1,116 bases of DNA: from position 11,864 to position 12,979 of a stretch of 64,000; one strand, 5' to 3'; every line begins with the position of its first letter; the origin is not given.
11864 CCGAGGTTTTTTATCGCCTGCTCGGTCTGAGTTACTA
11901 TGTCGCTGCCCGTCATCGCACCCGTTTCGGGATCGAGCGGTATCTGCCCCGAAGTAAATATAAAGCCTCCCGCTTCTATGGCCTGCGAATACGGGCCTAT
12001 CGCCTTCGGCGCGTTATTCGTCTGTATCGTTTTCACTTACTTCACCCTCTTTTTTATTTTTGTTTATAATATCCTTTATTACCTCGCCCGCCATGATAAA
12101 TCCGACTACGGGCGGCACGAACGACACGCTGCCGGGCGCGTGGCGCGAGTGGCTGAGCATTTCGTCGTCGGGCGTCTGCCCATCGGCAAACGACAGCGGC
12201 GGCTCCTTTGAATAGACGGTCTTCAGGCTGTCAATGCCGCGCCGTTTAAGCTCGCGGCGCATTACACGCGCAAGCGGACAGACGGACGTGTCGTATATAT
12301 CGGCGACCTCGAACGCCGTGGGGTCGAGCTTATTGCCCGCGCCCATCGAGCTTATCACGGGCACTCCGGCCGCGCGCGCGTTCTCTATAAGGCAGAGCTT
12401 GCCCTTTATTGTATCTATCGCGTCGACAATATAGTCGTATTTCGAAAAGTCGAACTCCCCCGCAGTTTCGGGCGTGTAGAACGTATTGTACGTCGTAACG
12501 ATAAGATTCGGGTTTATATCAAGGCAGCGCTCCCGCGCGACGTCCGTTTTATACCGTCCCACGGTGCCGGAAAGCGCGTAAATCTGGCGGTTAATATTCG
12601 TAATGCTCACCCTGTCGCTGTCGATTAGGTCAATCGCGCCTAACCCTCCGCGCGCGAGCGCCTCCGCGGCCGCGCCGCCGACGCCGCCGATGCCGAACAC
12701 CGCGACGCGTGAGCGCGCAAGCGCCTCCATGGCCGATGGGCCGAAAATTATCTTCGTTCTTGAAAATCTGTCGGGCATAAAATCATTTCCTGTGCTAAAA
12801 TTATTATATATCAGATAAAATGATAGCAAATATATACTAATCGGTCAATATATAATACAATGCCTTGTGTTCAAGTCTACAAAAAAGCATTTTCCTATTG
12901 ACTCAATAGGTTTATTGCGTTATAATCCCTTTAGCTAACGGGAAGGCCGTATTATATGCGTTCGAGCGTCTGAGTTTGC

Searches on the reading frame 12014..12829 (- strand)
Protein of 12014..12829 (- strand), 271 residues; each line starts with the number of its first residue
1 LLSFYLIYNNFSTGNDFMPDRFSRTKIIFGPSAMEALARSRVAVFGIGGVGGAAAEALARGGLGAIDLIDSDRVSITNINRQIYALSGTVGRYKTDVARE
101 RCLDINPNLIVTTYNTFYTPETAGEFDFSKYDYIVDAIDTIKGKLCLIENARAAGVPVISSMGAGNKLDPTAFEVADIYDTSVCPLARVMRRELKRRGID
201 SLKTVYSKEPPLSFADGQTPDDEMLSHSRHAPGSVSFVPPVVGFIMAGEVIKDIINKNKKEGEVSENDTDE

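Call 25: search_protein_families(library=pfam, proteins=[window:12014-12829:-], max_evalue=0.01)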
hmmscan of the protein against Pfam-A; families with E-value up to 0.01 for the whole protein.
window:12014-12829:- (271 aa): 1 family
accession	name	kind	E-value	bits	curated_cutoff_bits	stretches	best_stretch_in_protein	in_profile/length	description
PF00899.27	ThiF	-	3.7e-39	134.7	28.1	1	28-259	9-207/238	ThiF family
